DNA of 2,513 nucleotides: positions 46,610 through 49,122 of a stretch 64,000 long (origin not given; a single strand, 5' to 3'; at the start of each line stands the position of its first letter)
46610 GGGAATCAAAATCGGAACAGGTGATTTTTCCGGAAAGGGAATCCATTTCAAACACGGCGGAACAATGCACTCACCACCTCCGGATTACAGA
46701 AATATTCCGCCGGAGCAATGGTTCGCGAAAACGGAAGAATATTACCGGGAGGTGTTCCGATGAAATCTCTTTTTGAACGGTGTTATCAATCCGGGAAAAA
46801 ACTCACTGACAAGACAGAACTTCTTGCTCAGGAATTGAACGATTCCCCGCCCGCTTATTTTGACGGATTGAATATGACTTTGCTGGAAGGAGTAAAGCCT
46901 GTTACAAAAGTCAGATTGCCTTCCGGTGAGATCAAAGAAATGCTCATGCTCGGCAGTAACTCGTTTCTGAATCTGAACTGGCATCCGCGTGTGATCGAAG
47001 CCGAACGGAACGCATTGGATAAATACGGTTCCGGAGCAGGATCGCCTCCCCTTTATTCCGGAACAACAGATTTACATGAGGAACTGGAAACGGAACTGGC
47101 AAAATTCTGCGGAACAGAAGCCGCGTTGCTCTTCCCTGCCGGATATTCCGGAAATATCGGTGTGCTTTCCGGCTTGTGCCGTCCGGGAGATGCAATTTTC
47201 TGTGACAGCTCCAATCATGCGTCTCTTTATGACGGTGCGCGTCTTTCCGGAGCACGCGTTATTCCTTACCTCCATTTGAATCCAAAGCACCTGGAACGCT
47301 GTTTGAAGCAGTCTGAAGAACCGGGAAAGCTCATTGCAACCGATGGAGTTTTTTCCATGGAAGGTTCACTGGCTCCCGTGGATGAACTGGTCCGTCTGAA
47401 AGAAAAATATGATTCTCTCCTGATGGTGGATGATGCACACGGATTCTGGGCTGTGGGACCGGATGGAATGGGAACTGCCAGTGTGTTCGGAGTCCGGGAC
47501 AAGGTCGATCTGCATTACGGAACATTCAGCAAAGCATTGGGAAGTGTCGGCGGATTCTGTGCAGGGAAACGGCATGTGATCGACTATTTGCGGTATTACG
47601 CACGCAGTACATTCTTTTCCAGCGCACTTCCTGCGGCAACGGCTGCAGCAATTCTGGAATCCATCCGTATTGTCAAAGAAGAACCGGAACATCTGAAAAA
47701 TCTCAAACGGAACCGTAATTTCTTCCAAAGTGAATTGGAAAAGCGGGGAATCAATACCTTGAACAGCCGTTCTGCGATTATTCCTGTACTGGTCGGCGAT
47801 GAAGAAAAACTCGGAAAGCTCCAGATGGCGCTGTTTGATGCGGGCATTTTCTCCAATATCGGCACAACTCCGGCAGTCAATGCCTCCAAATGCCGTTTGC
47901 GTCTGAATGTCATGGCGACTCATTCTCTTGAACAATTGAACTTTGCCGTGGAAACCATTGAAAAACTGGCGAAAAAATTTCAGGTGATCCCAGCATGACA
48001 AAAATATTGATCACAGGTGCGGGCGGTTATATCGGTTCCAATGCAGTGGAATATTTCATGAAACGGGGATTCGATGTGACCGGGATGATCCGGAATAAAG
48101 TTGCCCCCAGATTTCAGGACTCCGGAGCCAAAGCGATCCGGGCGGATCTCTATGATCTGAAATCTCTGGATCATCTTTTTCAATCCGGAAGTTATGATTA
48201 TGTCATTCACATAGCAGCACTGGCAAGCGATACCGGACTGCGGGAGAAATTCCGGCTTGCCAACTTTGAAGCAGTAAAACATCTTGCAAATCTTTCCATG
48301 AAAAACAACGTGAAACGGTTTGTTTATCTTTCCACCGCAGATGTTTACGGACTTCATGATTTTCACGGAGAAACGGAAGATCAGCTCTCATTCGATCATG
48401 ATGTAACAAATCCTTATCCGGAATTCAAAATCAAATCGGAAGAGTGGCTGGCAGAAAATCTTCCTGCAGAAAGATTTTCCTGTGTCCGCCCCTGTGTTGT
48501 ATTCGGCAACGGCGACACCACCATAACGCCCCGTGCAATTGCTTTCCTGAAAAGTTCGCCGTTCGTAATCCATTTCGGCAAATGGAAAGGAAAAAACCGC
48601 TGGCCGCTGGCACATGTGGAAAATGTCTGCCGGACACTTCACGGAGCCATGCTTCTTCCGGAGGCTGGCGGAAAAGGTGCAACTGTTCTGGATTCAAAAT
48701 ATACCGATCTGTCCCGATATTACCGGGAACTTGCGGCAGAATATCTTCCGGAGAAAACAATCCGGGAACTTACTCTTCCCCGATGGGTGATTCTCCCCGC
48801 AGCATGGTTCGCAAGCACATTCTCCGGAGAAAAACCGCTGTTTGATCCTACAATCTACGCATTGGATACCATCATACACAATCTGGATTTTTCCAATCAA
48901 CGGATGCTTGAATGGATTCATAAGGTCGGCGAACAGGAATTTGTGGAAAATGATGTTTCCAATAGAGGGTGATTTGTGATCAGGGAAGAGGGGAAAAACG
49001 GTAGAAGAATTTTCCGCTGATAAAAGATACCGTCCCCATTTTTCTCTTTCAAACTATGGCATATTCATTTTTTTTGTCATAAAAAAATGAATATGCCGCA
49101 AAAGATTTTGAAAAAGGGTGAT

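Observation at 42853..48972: Orphan six-gene translationally coupled operon: UbiA prenyltransferase, radical SAM/SPASM, DAGK-fold lipid kinase, PurM/ThiL-like enzyme, alpha-oxoamine synthase, extended SDR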

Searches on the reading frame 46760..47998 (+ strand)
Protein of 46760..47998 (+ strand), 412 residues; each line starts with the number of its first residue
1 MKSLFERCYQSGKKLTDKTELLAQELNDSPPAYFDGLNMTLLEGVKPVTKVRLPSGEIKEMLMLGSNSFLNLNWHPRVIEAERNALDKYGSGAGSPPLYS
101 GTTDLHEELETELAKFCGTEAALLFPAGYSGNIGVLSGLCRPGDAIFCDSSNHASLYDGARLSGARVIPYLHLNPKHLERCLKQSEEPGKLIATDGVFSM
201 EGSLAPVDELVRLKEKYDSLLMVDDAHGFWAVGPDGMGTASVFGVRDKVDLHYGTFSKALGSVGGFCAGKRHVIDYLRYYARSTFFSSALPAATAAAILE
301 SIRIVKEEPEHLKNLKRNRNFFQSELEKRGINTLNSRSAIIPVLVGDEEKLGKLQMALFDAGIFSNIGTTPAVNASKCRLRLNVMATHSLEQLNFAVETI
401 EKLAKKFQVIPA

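Call 3: search_protein_families(library=pfam, proteins=[window:46760-47998:+], max_evalue=0.01)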
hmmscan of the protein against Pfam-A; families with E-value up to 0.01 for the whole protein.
window:46760-47998:+ (412 aa): 2 families
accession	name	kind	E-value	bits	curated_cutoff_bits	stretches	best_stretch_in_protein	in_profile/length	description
PF00155.27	Aminotran_1_2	-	3.6e-56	191.3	19.7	1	60-400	2-361/361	Aminotransferase class I and II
PF01212.27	Beta_elim_lyase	-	4.4e-08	33.2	27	1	107-293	35-238/288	Beta-eliminating lyase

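Call 4: search_protein_families(library=ncbifam, proteins=[window:46760-47998:+], max_evalue=0.01)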
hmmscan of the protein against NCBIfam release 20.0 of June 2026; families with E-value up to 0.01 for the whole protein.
window:46760-47998:+ (412 aa): 17 families
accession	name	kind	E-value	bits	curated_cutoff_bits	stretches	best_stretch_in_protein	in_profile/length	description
NF047600.1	SerpalmtaseCFB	equivalog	1.2e-108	363.3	640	1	58-409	42-394/395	serine palmitoyltransferase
TIGR01825.1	gly_Cac_T_rel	subfamily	1.2e-102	343.4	535.4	1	58-410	32-385/385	BioF/Kbl family PLP-dependent acyltransferase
TIGR00858.1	bioF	equivalog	1.4e-102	343.1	426.45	1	57-400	19-364/365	8-amino-7-oxononanoate synthase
NF005394.0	PRK06939.1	equivalog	2.5e-99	332.7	460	1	58-410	41-397/397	glycine C-acetyltransferase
NF047599.1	SerpalmtaseBetaP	equivalog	1.8e-88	296.9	500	1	58-407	42-393/394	serine palmitoyltransferase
TIGR01822.1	2am3keto_CoA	equivalog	2.6e-82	276.8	493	1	50-410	31-393/393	glycine C-acetyltransferase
TIGR01821.1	5aminolev_synth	equivalog_domain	1.7e-72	244.5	338.55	1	47-408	34-398/402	5-aminolevulinate synthase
NF047603.1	SerpalmtaseAlphaP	equivalog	3.7e-70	236.6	670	1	58-405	44-394/399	serine palmitoyltransferase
NF005526.0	PRK07179.1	equivalog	9.8e-62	208.8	428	1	59-407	54-399/407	alpha-hydroxyketone-type quorum-sensing autoinducer synthase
NF005697.0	PRK07505.1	subfamily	6.3e-36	123.8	342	1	56-405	45-400/405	hypothetical protein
NF004608.1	PRK05937.1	equivalog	9e-27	93.8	399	1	98-406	48-348/366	8-amino-7-oxononanoate synthase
NF041364.1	GntC_guanitoxin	equivalog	0.0004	19.4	415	1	206-333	155-287/356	guanitoxin biosynthesis PLP-dependent (S)-gamma-hydroxy-L-arginine cyclodehydratase GntC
NF002877.0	PRK03317.1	equivalog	0.00046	19.1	409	1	203-363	180-335/374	histidinol-phosphate transaminase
NF007825.0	PRK10534.1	equivalog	0.00072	18.6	312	0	107-159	37-89/333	low-specificity L-threonine aldolase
TIGR02539.1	SepCysS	equivalog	0.00085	18.4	365.25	0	109-167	56-114/370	O-phospho-L-seryl-tRNA:Cys-tRNA synthase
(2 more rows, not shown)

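Call 18: search_solved_structures(query=window:46760-47998:+, max_evalue=1e-20, show_alignments=2)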
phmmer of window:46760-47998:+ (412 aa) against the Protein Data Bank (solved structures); distinct sequences matched with E-value up to 1e-20: 50.
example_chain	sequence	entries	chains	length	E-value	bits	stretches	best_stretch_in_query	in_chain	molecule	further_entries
3a2b_A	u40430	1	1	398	8.5e-87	294.7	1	59-408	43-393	Serine palmitoyltransferase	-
8guh_A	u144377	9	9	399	8.5e-87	294.7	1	59-408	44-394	Serine palmitoyltransferase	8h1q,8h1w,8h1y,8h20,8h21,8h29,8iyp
8s1y_A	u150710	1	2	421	2.4e-77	263.6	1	47-410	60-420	8-amino-7-oxononanoate synthase/2-amino-3-ketobutyrate coenzyme A ligase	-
7poa_A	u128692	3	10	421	3.3e-77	263.1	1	47-410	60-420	8-amino-7-oxononanoate synthase/2-amino-3-ketobutyrate coenzyme A ligase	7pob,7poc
3tqx_A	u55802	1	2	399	1.6e-66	227.9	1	55-408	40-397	2-amino-3-ketobutyrate coenzyme A ligase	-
2x8u_A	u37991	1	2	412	1.4e-62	215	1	59-411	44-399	SERINE PALMITOYLTRANSFERASE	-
2jg2_A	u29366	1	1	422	1.1e-61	212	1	45-396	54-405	SERINE PALMITOYLTRANSFERASE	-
2w8j_A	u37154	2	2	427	1.1e-61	212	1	45-396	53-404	SERINE PALMITOYLTRANSFERASE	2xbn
2jgt_A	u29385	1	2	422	1.2e-61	211.9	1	58-396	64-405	SERINE PALMITOYLTRANSFERASE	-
2w8v_A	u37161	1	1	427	2.1e-61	211.1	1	45-396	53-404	SERINE PALMITOYLTRANSFERASE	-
2w8t_A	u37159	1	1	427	2.7e-61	210.7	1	45-396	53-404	SERINE PALMITOYLTRANSFERASE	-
2w8u_A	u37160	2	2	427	2.8e-61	210.7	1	45-396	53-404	SERINE PALMITOYLTRANSFERASE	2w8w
4bmk_A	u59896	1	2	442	8.6e-61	209.1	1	45-396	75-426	SERINE PALMITOYLTRANSFERASE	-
1fc4_A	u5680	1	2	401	1.6e-60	208.2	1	61-410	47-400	2-AMINO-3-KETOBUTYRATE CONENZYME A LIGASE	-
7v58_A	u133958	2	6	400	2.3e-60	207.7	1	50-410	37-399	2-amino-3-ketobutyrate coenzyme A ligase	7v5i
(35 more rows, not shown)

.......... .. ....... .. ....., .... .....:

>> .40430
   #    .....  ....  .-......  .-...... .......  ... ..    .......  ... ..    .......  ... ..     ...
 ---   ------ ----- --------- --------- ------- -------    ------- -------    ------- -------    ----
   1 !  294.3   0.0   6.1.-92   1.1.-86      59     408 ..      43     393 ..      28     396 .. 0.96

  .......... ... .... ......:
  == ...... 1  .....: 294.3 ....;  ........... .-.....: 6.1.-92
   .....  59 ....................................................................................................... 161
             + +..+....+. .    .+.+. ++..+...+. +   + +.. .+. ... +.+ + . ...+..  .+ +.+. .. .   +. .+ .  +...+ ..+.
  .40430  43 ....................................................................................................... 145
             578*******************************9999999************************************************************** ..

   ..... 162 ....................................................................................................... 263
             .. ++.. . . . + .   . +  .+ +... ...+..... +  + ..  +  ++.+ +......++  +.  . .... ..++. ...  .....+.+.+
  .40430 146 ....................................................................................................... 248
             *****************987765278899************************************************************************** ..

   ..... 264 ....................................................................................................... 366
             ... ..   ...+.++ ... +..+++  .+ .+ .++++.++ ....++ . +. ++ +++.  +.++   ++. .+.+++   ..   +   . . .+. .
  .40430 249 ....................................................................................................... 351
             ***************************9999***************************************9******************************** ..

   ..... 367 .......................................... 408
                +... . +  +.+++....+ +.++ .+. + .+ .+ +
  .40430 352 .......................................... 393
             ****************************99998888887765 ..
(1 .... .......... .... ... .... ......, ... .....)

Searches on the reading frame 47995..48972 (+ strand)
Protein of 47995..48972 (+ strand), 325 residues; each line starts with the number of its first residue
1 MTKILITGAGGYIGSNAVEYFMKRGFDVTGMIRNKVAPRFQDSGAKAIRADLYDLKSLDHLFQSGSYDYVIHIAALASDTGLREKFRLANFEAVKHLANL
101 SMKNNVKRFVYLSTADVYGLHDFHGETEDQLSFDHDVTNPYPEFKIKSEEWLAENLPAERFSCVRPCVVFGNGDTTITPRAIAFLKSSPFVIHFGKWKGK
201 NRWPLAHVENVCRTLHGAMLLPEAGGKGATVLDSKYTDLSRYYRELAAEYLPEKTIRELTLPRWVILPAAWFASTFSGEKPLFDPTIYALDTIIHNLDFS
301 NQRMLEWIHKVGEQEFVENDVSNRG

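Call 3: search_protein_families(library=pfam, proteins=[window:47995-48972:+], max_evalue=0.01)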
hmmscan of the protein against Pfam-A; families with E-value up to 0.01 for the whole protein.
window:47995-48972:+ (325 aa): 8 families
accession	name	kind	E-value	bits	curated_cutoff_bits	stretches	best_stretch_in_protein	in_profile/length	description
PF01370.27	Epimerase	-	9.4e-31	107.5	20.9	1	4-229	1-235/240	NAD dependent epimerase/dehydratase family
PF01073.25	3Beta_HSD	-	2.8e-14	53.3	22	1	5-212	1-222/280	3-beta hydroxysteroid dehydrogenase/isomerase family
PF16363.11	GDP_Man_Dehyd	-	5.4e-14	52.8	27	1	5-149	1-161/332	GDP-mannose 4,6 dehydratase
PF13460.12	NAD_binding_10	-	1.4e-11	45.1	27.2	1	8-152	1-131/184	NAD(P)H-binding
PF04321.23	RmlD_sub_bind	-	1.8e-11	44.1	27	1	3-174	2-156/287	RmlD substrate binding domain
PF05368.20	NmrA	-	1.2e-09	38.6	27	1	3-113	4-106/298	NmrA-like family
PF07993.18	NAD_binding_4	-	3.9e-07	29.9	20.1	1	65-175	87-213/258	Male sterility protein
PF02719.21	Polysacc_synt_2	-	4.3e-06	26.6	20.2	1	4-114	1-128/293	Polysaccharide biosynthesis protein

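Call 4: search_protein_families(library=ncbifam, proteins=[window:47995-48972:+], max_evalue=0.01)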
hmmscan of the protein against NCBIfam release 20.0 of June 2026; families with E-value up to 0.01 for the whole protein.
window:47995-48972:+ (325 aa): 25 families
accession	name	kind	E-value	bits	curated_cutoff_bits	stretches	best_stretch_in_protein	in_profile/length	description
NF042422.1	oxyalk_red_OleD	equivalog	1.9e-22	80.1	580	1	3-190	2-189/329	2-alkyl-3-oxoalkanoate reductase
NF042423.1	oxyalk_red_Shew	equivalog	9.3e-19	67.7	580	1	2-183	9-188/331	2-alkyl-3-oxoalkanoate reductase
TIGR03466.1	HpnA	hypoth_equivalog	1.5e-16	60.2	367.65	1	3-277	2-271/327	hopanoid-associated sugar epimerase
TIGR01179.1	galE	equivalog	2.7e-16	59.3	262.3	1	3-164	1-169/332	UDP-glucose 4-epimerase GalE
TIGR02197.1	heptose_epim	equivalog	1.8e-12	47.1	274.6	1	4-153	1-150/316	ADP-glyceromanno-heptose 6-epimerase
TIGR01746.1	Thioester-redct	subfamily_domain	5e-11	42.4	213.35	1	64-175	86-201/371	thioester reductase domain-containing protein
NF005539.0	PRK07201.1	equivalog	1.5e-09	37.1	549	1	4-175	3-183/657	SDR family oxidoreductase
TIGR04180.1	EDH_00030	hypoth_equivalog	3.1e-08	33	475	1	4-150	1-154/297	NAD-dependent 4,6-dehydratase LegB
TIGR01214.1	rmlD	equivalog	3.7e-08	32.8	224.05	1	3-173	1-154/285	dTDP-4-dehydrorhamnose reductase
TIGR01181.1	dTDP_gluc_dehyt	equivalog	4.4e-07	29.3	365.1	1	3-125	1-136/321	dTDP-glucose 4,6-dehydratase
NF052578.1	StrlDmthSdmBMthl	equivalog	1.2e-06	28.5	600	1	4-167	3-167/328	sterol demethylase protein SdmB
NF043036.1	ErythonDh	equivalog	2.8e-06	26.8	325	1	3-119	2-130/321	D-erythronate dehydrogenase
NF007956.0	PRK10675.1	subfamily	7.8e-06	25.2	394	1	3-121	2-131/338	UDP-glucose 4-epimerase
NF058621.1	DiazavRedAvaA7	equivalog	2.7e-05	24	400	1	3-88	2-89/304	3-diazoavenalumate denitrifying reductase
NF047350.1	aureusi_NRPS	equivalog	0.00016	18.6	2500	1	47-143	2089-2188/2373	aureusimine non-ribosomal peptide synthetase AusA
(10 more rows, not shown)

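Call 19: search_solved_structures(query=window:47995-48972:+, max_evalue=0.00001)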
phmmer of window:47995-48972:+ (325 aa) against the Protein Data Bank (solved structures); distinct sequences matched with E-value up to 0.00001: 18.
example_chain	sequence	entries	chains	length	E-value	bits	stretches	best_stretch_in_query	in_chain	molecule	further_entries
8w3u_A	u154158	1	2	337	2.4e-09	39.9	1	3-165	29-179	dTDP-glucose 4,6-dehydratase related protein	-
9ar1_A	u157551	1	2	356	2.7e-09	39.7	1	3-165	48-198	dTDP-glucose 4,6-dehydratase related protein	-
8v4g_A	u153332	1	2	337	1e-08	37.9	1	3-149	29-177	Putative nucleotide sugar dehydratase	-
3enk_A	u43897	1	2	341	1.1e-08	37.7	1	4-154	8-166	UDP-glucose 4-epimerase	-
8v4h_A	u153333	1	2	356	1.1e-08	37.7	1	3-148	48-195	Putative nucleotide sugar dehydratase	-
6jkg_A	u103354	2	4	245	2e-08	36.9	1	5-231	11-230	Sterol-4-alpha-carboxylate 3-dehydrogenase, decarboxylating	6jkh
7k3p_A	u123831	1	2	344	2.8e-08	36.4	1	2-155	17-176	UDP-glucose 4-epimerase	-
4zrm_A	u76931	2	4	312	7.7e-08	35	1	3-151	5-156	UDP-glucose 4-epimerase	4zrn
2c20_A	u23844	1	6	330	8.8e-08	34.8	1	1-152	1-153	UDP-GLUCOSE 4-EPIMERASE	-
8wxk_A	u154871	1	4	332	3.1e-07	33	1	3-154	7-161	UDP-glucose 4-epimerase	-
6k0i_A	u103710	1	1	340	3.2e-07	32.9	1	1-153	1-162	UDP-glucose 4-epimerase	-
6k0g_A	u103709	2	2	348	3.4e-07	32.9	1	1-153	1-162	UDP-glucose 4-epimerase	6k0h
2q1w_A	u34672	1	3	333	1.1e-06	31.2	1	1-124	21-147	Putative nucleotide sugar epimerase/ dehydratase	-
5u4q_A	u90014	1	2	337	1.4e-06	30.8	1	3-141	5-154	dTDP-glucose 4,6-dehydratase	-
6wjb_A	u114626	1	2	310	1.5e-06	30.7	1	3-151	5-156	NAD-dependent epimerase/dehydratase family protein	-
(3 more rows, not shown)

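Call 63: find_homologous_proteins(query=window:47995-48969:+, max_evalue=1e-20)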
Query window:47995-48969:+ (325 aa): 608 proteins with E <= 1e-20 among 1548 candidates; the best 120 are listed.
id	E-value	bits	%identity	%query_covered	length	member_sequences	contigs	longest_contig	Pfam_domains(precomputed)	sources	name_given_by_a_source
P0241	3.3e-195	666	89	98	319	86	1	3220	PF04321.24,PF16363.12,PF02719.22,PF05368.20,PF01073.26,PF07993.19,PF13460.13,PF01370.28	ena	-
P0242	2.1e-192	656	89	97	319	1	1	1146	PF04321.24,PF16363.12,PF02719.22,PF05368.20,PF01073.26,PF07993.19,PF13460.13,PF01370.28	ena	-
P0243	2.9e-186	636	85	98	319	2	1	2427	PF04321.24,PF16363.12,PF02719.22,PF05368.20,PF01073.26,PF07993.19,PF13460.13,PF01370.28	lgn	-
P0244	1.4e-167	575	79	98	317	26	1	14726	PF04321.24,PF16363.12,PF05368.20,PF01073.26,PF07993.19,PF13460.13,PF01370.28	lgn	-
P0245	3.7e-167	573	76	97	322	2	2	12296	PF04321.24,PF16363.12,PF05368.20,PF01073.26,PF07993.19,PF13460.13,PF01370.28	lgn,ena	-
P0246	2.1e-161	555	76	97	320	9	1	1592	PF04321.24,PF16363.12,PF05368.20,PF01073.26,PF07993.19,PF13460.13,PF01370.28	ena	-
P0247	2.0e-160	551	76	97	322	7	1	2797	PF04321.24,PF16363.12,PF05368.20,PF01073.26,PF07993.19,PF13460.13,PF01370.28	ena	-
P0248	1.8e-159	548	74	97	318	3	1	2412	PF04321.24,PF16363.12,PF05368.20,PF01073.26,PF07993.19,PF13460.13,PF01370.28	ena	-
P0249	2.6e-158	544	73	97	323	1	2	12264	PF04321.24,PF16363.12,PF02719.22,PF05368.20,PF01073.26,PF07993.19,PF13460.13,PF01370.28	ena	-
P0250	5.4e-158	543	74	97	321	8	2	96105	PF04321.24,PF16363.12,PF05368.20,PF01073.26,PF07993.19,PF13460.13,PF01370.28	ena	-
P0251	2.9e-157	541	74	96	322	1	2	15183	PF04321.24,PF16363.12,PF05368.20,PF01073.26,PF13460.13,PF01370.28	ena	-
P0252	3.0e-157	541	74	96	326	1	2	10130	PF04321.24,PF16363.12,PF05368.20,PF01073.26,PF13460.13,PF01370.28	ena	-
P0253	4.7e-157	540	74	96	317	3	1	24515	PF04321.24,PF16363.12,PF05368.20,PF01073.26,PF07993.19,PF13460.13,PF01370.28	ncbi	-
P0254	5.5e-157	540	74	97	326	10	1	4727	PF04321.24,PF16363.12,PF05368.20,PF01073.26,PF07993.19,PF13460.13,PF01370.28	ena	-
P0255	6.8e-157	540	74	97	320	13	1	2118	PF04321.24,PF16363.12,PF05368.20,PF01073.26,PF07993.19,PF13460.13,PF01370.28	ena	-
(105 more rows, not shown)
